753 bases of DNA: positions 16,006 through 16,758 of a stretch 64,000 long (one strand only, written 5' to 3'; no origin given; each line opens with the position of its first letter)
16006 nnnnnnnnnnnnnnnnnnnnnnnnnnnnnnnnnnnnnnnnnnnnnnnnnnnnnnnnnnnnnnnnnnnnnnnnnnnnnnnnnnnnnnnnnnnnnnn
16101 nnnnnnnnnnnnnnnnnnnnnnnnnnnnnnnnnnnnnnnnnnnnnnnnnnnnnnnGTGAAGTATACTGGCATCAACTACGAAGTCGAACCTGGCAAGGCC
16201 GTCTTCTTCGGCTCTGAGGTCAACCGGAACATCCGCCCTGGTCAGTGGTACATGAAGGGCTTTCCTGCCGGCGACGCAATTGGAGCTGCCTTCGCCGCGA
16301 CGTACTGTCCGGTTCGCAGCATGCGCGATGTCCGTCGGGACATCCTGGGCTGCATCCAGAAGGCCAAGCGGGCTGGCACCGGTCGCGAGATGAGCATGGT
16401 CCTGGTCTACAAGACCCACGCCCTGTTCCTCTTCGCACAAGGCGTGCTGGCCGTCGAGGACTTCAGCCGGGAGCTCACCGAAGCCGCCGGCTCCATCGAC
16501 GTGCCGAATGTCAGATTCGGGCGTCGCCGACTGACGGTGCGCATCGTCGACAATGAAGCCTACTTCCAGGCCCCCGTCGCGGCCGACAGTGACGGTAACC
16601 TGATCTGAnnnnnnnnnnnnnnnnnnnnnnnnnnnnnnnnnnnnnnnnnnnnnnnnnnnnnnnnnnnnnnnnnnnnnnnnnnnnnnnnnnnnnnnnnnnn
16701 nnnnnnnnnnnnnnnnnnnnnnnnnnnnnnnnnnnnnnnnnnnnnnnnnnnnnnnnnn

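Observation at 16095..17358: Two antisense cassettes split hrcA from grpE; one has a strong-SD 10-codon leader ORF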

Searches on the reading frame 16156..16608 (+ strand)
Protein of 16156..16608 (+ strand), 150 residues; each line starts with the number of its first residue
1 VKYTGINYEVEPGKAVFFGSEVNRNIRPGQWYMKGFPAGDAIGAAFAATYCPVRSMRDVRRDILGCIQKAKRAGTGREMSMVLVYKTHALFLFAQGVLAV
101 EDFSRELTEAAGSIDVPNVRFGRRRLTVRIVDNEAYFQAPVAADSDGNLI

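Call 4: search_protein_families(library=pfam, proteins=[window:16156-16608:+], max_evalue=1)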
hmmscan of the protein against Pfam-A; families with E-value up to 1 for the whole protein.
window:16156-16608:+ (150 aa): 0 families

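Call 6: search_protein_families(library=phrogs, proteins=[window:16156-16608:+], max_evalue=1)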
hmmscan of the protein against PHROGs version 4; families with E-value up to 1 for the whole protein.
window:16156-16608:+ (150 aa): 0 families

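Call 7: search_protein_families(library=ncbifam, proteins=[window:16156-16608:+], max_evalue=1)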
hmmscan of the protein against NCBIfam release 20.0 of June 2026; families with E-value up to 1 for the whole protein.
window:16156-16608:+ (150 aa): 1 family
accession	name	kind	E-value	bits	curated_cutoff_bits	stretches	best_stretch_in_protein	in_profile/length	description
NF010534.0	PRK13923.1-2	equivalog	0.013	15.4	345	1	16-119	14-116/212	putative spore coat protein regulator protein YlbO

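Call 8: find_homologous_proteins(query=window:16156-16608:+, max_evalue=0.01)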
Query window:16156-16608:+: 37 candidates shared short words with the query, none scored E <= 0.01.

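Call 12: list_cluster_members(proteins=[P0001, window:16156-16608:+, window:16096-16608:+, window:15440-16006:-, window:17382-18083:-])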
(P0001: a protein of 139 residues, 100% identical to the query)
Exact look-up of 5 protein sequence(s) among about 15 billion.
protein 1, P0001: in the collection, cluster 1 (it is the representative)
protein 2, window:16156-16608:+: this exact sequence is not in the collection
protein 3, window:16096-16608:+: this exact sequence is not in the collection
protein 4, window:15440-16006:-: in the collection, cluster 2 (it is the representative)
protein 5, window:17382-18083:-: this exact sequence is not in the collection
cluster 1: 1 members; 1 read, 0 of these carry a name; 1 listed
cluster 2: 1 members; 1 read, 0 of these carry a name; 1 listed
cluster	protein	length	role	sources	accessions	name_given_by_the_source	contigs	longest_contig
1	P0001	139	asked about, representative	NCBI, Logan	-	-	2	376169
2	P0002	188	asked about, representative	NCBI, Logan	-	-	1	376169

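Call 18: search_protein_representatives(protein=window:16156-16608:+)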
Query: 150 residues. Proteins with E-value up to 0.001 (for the whole library): 14; up to 1e-10: 1; up to 1e-30: 0. The best 14 are listed.
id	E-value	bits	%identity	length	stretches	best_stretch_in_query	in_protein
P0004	1.6e-11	60.8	33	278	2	5-149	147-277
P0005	6.5e-08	49.1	39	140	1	58-150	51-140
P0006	1.3e-07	48.0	35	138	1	5-150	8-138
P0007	1.4e-07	48.0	42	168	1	59-149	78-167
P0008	2.8e-07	47.0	31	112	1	45-149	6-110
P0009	9.0e-05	38.9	39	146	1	73-150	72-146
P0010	9.7e-05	38.8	34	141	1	4-150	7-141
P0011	1.1e-04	38.5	36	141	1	45-135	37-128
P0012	3.1e-04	37.1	32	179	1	58-149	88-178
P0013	3.9e-04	36.8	33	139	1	49-148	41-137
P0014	3.9e-04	36.8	42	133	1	61-134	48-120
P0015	4.6e-04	36.6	34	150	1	5-149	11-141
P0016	6.7e-04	36.0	35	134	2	62-139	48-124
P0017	7.5e-04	35.9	34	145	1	4-150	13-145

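Call 22: search_protein_families(library=pfam, alignment_id=A1, max_evalue=0.1)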
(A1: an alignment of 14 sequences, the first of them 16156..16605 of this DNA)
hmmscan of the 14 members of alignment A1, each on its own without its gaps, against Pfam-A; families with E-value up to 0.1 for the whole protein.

A. member 1, window:16156-16605:+ (150 aa): 0 families

B. families by the number of members that match (of 14 scanned): 1 family
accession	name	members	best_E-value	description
PF02205.27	WH2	1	0.023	WH2 motif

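Call 23: search_protein_families(library=phrogs, alignment_id=A1, max_evalue=0.1)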
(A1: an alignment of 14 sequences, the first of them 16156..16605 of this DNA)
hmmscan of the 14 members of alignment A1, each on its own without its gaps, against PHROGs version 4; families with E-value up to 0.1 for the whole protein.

A. member 1, window:16156-16605:+ (150 aa): 0 families

B. families by the number of members that match (of 14 scanned): 0 families

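Call 24: search_solved_structures(query=A1, max_evalue=1)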
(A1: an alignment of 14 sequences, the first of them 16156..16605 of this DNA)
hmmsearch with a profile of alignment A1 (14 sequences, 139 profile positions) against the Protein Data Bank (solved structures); distinct sequences matched with E-value up to 1: 34.
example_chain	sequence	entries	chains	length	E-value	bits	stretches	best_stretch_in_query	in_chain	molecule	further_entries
8tm9_A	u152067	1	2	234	0.00076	22.7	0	44-100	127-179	D_3_633_8x peptide bound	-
8tlp_A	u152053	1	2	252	0.0011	22.2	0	45-90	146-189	D_3_633_8x, no peptide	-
7rkc_A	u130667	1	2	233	0.016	18.4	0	37-76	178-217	D_3_633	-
3sw3_A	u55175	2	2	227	0.2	14.8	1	9-68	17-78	Beta-lactamase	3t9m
1x8g_A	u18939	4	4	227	0.2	14.8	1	9-68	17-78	Beta-lactamase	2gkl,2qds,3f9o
1x8i_A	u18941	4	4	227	0.2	14.8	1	9-68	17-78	Beta-lactamase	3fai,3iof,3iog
1x8h_A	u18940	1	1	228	0.2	14.8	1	9-68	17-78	Beta-lactamase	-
6d7n_B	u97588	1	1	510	0.29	14.3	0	61-105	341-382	Peroxidase,Importin subunit alpha-1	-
6iw8_C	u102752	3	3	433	0.58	13.3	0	62-104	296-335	Importin subunit alpha-1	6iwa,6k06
3btr_C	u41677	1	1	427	0.59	13.3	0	62-104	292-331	Importin subunit alpha-2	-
1y2a_C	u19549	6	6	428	0.6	13.3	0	62-104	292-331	Importin alpha-2 Subunit | Importin subunit alpha-1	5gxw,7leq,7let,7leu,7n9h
6p6e_A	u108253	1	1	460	0.6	13.3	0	62-104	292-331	Importin subunit alpha-1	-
3ve6_A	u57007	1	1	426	0.6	13.3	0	62-104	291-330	Importin subunit alpha-2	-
3l3q_A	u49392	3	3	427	0.6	13.3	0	62-104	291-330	Importin subunit alpha-2 | Importin subunit alpha-1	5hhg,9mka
4u58_A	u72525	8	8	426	0.61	13.2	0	62-104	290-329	Importin subunit alpha-1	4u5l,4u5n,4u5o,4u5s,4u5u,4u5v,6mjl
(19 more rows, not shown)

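Call 25: find_encoding_contigs(protein=P0006, flank=6000, max_places=4)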
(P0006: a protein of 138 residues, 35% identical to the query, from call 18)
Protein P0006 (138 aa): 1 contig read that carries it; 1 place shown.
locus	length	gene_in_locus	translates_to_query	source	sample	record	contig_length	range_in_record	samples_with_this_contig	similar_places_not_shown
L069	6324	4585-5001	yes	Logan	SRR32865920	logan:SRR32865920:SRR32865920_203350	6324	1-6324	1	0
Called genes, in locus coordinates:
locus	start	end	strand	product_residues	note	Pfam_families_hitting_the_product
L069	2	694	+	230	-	?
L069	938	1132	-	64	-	-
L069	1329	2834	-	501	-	PF13489:Methyltransf_23, PF08241:Methyltransf_11 (weak), PF08242:Methyltransf_12 (faint), PF13649:Methyltransf_25 (weak)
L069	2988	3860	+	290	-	-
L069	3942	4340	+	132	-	PF18451:CdiA_C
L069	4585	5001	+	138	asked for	-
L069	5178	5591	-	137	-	PF18451:CdiA_C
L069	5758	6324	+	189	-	?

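Call 27: find_encoding_contigs(protein=P0005, flank=6000, max_places=4)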
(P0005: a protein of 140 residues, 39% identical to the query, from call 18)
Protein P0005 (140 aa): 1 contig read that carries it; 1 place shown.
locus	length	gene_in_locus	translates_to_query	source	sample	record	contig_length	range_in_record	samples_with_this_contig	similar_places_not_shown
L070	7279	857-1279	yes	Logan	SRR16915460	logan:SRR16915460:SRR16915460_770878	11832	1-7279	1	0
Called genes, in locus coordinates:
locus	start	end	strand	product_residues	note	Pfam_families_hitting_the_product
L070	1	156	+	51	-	?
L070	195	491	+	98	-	PF00583:Acetyltransf_1, PF13508:Acetyltransf_7, PF13673:Acetyltransf_10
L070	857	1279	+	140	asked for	-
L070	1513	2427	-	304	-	-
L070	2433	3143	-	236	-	PF00293:NUDIX (weak)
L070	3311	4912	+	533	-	PF02511:Thy1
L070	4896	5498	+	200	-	PF06941:NT5C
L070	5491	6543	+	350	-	PF00383:dCMP_cyt_deam_1 (weak)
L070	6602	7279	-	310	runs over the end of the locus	-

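Call 28: find_encoding_contigs(protein=P0004, flank=6000, max_places=4)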
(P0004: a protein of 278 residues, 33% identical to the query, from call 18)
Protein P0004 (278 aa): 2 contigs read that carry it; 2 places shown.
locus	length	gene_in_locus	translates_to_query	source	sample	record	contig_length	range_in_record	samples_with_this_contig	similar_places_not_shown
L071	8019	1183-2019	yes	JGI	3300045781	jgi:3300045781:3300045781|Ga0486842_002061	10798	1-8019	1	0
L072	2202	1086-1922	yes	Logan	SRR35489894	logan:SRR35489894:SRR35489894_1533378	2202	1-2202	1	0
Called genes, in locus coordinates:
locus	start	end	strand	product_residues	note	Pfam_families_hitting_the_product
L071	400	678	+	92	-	-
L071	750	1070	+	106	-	-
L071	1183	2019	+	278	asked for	-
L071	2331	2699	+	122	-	-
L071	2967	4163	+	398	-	PF00077:RVP (faint), PF13650:Asp_protease_2, PF13975:gag-asp_proteas, PF13650:Asp_protease_2, PF13975:gag-asp_proteas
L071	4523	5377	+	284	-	PF01467:CTP_transf_like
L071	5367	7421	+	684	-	PF00795:CN_hydrolase, PF02540:NAD_synthase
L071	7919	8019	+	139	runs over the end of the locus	-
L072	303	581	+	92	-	-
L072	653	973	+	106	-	-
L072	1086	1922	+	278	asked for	-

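Call 29: find_encoding_contigs(protein=P0010, flank=6000, max_places=4)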
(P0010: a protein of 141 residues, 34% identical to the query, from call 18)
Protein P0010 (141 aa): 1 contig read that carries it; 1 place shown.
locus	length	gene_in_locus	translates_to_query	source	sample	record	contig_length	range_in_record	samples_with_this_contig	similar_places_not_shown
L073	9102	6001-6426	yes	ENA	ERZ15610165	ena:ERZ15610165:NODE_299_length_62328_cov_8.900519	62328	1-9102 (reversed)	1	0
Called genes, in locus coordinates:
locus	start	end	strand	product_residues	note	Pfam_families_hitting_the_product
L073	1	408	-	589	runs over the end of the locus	PF00664:ABC_membrane, PF00005:ABC_tran, PF02463:SMC_N (faint)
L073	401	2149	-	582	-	PF00664:ABC_membrane, PF02463:SMC_N (faint), PF00005:ABC_tran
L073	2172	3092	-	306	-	PF02557:VanY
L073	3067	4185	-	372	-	PF03706:LPG_synthase_TM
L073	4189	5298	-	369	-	PF01594:AI-2E_transport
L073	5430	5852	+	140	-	-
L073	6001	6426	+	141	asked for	-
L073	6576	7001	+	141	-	-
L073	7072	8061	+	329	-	PF02547:Queuosine_synth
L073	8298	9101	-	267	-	?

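Call 40: predict_structure(alignment_id=A1)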
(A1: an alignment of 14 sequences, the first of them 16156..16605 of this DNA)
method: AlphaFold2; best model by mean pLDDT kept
length: 150 residues; sequences in the alignment: 14
mean_pLDDT: 91.6   pTM: 0.86
mean pLDDT of the five models: 91.6, 91.0, 90.6, 90.3, 90.0
residues with pLDDT >= 90: 116; 70-90: 29; 50-70: 5; < 50: 0
segments of 3 or more residues with pLDDT < 50: none
pLDDT, mean of each block of 10 residues (from residue 1): 96 96 94 80 74 87 94 94 96 96 94 96 95 89 94
secondary structure, 60 per line:
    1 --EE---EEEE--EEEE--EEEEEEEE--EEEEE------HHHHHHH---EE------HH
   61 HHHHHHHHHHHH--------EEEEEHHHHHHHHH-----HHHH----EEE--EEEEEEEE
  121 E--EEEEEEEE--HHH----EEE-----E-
elements in order: E8-11 E14-17 E20-27 E30-34 H41-47 H59-72 E81-85 H86-94 H100-103 E108-110 E113-121 E124-131 E141-143

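Call 44: fold_search(model_id=the predicted structure, library=pdb)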
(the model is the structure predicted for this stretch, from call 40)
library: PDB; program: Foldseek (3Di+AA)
matches with E <= 10: 185; with E <= 0.001: 0
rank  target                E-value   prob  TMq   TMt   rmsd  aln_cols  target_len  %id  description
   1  5vfb_A                9.2e-01  0.02  0.17  0.05  20.9       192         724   12  1.36 Angstrom Resolution Crystal Structure of Malate Synthase G from Pseudomonas aeruginosa in Complex with Glycolic A (released 2017-04-19)
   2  2iaf                  1.2e+00  0.21  0.32  0.34   6.5       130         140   12  Crystal structure of a fragment (residues 11 to 161) of L-serine dehydratase from Legionella pneumophila (released 2006-10-10)
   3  1cw7                  1.2e+00  0.08  0.22  0.11   7.8        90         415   17  LOW TEMPERATURE STRUCTURE OF WILD-TYPE IDH COMPLEXED WITH MG-ISOCITRATE (released 1999-09-01)
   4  9azo_A                1.6e+00  0.06  0.21  0.12   8.5       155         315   10  Crystal structure of CHMS Dehydrogenase PmdC from Comamonas testosteroni bound to cofactor NADP (released 2024-09-18)
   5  1o7l_B                1.6e+00  0.03  0.20  0.13  16.3       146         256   12  Molybdate-activated form of ModE from Escherichia coli (released 2003-02-20)
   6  3e82_A                1.7e+00  0.09  0.25  0.14   7.6       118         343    8  Crystal structure of a putative oxidoreductase from Klebsiella pneumoniae (released 2008-08-26)
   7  3noc_B                1.7e+00  0.02  0.15  0.03  22.2       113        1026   15  Designed ankyrin repeat protein (DARPin) binders to AcrB: Plasticity of the Interface (released 2011-05-18)
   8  9emm_E                1.8e+00  0.08  0.23  0.14   7.6        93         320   13  Glucose-6-phosphate dehydrogenase (G6PDH) in complex with protein OpcA from Synechocystis sp. PCC 6803 (released 2024-12-18)
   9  5lmv_a                1.9e+00  0.04  0.18  0.08  10.2        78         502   17  Structure of bacterial 30S-IF1-IF2-IF3-mRNA-tRNA translation pre-initiation complex(state-III) (released 2016-10-05)
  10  4huz                  2.0e+00  0.10  0.24  0.13   3.6        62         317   11  2,6-Dichloro-p-hydroquinone 1,2-Dioxygenase (released 2013-04-17)
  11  3gdo_A                2.1e+00  0.06  0.21  0.12   9.9       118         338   14  Crystal structure of putative oxidoreductase yvaA from Bacillus subtilis (released 2009-03-24)
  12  4rqo_B                2.3e+00  0.11  0.29  0.12   7.2       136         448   12  Crystal structure of L-Serine Dehydratase from Legionella pneumophila (released 2014-11-19)
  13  2ejt                  2.3e+00  0.07  0.22  0.11   7.6        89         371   17  Complex structure of Trm1 from Pyrococcus horikoshii with S-adenosyl-L-Methionine (released 2007-09-25)
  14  6s1k_A                2.3e+00  0.02  0.13  0.08  11.0       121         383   13  E. coli Core Signaling Unit, carrying QQQQ receptor mutation (released 2020-01-22)
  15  3gfg_I                2.4e+00  0.06  0.23  0.13   9.4       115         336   14  Structure of putative oxidoreductase yvaA from Bacillus subtilis in triclinic form (released 2009-03-24)
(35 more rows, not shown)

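Call 52: search_dna_similar(query=window:16156-16605:+, collection=phages, mode=protein, max_evalue=0.01)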
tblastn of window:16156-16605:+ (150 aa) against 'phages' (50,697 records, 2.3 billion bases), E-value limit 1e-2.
No match.

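Call 53: fold_search(model_id=the predicted structure, library=viral)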
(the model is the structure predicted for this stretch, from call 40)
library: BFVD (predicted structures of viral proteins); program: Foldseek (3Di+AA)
matches with E <= 10: 261; with E <= 0.001: 0
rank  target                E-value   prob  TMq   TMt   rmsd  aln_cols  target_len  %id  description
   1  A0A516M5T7            4.2e-02  0.84  0.37  0.32   7.2       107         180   15  (no name in the UniProt tables at hand)
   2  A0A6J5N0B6            8.7e-02  0.91  0.39  0.20   4.6        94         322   16  Major capsid protein [uncultured Caudovirales phage]
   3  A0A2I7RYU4            1.5e-01  0.41  0.28  0.31   5.7        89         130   18  (no name in the UniProt tables at hand)
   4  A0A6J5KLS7            3.1e-01  0.35  0.27  0.19   7.6       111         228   12  Uncharacterized protein [uncultured Caudovirales phage]
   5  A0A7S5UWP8            3.3e-01  0.30  0.22  0.34   3.3        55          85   22  (no name in the UniProt tables at hand)
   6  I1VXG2                4.1e-01  0.08  0.18  0.18  14.7       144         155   12  (no name in the UniProt tables at hand)
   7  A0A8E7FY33            6.0e-01  0.16  0.22  0.33  11.2        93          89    8  (no name in the UniProt tables at hand)
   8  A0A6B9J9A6            7.1e-01  0.09  0.22  0.23   7.3        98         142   17  Uncharacterized protein [Vibrio phage vB_VchM_Kuja]
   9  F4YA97                7.6e-01  0.25  0.33  0.13   6.1        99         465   22  Gp23 major capsid protein [Campylobacter phage NCTC12673]
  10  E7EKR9                8.1e-01  0.28  0.30  0.23   3.8        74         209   16  Phage structural protein [Edwardsiella phage eiAU]
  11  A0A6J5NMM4            8.5e-01  0.25  0.27  0.17   4.3        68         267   12  Uncharacterized protein [uncultured Caudovirales phage]
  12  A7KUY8                9.1e-01  0.14  0.31  0.28   8.4       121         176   17  (no name in the UniProt tables at hand)
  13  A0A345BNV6            9.6e-01  0.21  0.32  0.19   5.2       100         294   11  (no name in the UniProt tables at hand)
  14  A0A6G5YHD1            1.1e+00  0.35  0.34  0.15   4.2        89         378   13  (no name in the UniProt tables at hand)
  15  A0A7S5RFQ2            1.1e+00  0.13  0.24  0.13   9.0        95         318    9  (no name in the UniProt tables at hand)
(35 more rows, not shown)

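Call 54: find_encoding_contigs(protein=P0013, flank=5000, max_places=3)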
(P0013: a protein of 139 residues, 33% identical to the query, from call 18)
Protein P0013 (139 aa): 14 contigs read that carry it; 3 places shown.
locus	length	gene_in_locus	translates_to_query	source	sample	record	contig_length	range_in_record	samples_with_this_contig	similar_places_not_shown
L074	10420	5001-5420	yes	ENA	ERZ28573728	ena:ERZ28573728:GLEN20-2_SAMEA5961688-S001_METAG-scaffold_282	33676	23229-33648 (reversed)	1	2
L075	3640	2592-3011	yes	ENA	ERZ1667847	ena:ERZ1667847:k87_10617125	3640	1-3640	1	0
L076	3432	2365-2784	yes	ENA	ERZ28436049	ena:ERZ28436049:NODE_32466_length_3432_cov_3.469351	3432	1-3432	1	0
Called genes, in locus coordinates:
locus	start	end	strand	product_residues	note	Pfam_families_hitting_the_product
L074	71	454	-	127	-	PF00886:Ribosomal_S16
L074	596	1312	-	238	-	PF22935:RM44_endonuclase, PF14622:Ribonucleas_3_3, PF00636:Ribonuclease_3, PF00035:dsrm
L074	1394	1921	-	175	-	PF00293:NUDIX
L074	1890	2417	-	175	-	PF01029:NusB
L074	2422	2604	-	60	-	-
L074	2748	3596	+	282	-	-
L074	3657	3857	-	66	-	PF00462:Glutaredoxin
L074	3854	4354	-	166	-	PF00588:SpoU_methylase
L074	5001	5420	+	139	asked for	-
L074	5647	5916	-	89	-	-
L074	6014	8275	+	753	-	PF00133:tRNA-synt_1, PF09334:tRNA-synt_1g, PF13603:tRNA-synt_1_2, PF00133:tRNA-synt_1, PF09334:tRNA-synt_1g (weak), PF08264:Anticodon_1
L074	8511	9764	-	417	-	PF13439:Glyco_transf_4, PF13477:Glyco_trans_4_2 (faint), PF20706:GT4-conflict (faint), PF13579:Glyco_trans_4_4, PF00534:Glycos_transf_1, PF13692:Glyco_trans_1_4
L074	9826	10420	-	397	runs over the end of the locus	PF22694:CtpB_N-like, PF00595:PDZ, PF13180:PDZ_2, PF17820:PDZ_6, PF03572:Peptidase_S41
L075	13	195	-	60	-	-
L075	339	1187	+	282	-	-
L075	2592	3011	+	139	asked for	-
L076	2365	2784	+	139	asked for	-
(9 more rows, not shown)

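Call 55: find_encoding_contigs(protein=P0015, flank=5000, max_places=3)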
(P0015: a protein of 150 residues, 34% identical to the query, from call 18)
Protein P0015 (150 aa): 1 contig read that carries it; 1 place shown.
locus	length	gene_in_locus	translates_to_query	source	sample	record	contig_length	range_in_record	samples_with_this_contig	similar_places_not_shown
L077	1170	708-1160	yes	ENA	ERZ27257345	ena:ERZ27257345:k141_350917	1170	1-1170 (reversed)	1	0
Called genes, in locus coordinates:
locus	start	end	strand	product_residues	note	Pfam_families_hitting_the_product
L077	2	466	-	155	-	?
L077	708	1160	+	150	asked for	-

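Call 56: find_encoding_contigs(protein=P0017, flank=5000, max_places=3)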
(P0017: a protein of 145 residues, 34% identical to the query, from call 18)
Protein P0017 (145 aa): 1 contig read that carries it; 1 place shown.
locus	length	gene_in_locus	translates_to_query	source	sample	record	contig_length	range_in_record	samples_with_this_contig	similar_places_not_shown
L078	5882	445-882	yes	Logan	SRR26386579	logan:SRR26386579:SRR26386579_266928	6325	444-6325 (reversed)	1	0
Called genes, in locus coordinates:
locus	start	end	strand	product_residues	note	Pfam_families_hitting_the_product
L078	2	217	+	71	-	?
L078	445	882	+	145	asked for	-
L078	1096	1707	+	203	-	PF13489:Methyltransf_23, PF08241:Methyltransf_11 (weak), PF08242:Methyltransf_12 (weak), PF13649:Methyltransf_25 (weak)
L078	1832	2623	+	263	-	PF00459:Inositol_P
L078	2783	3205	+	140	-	-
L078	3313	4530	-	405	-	PF06965:Na_H_antiport_1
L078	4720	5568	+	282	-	PF00248:Aldo_ket_red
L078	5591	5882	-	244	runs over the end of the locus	?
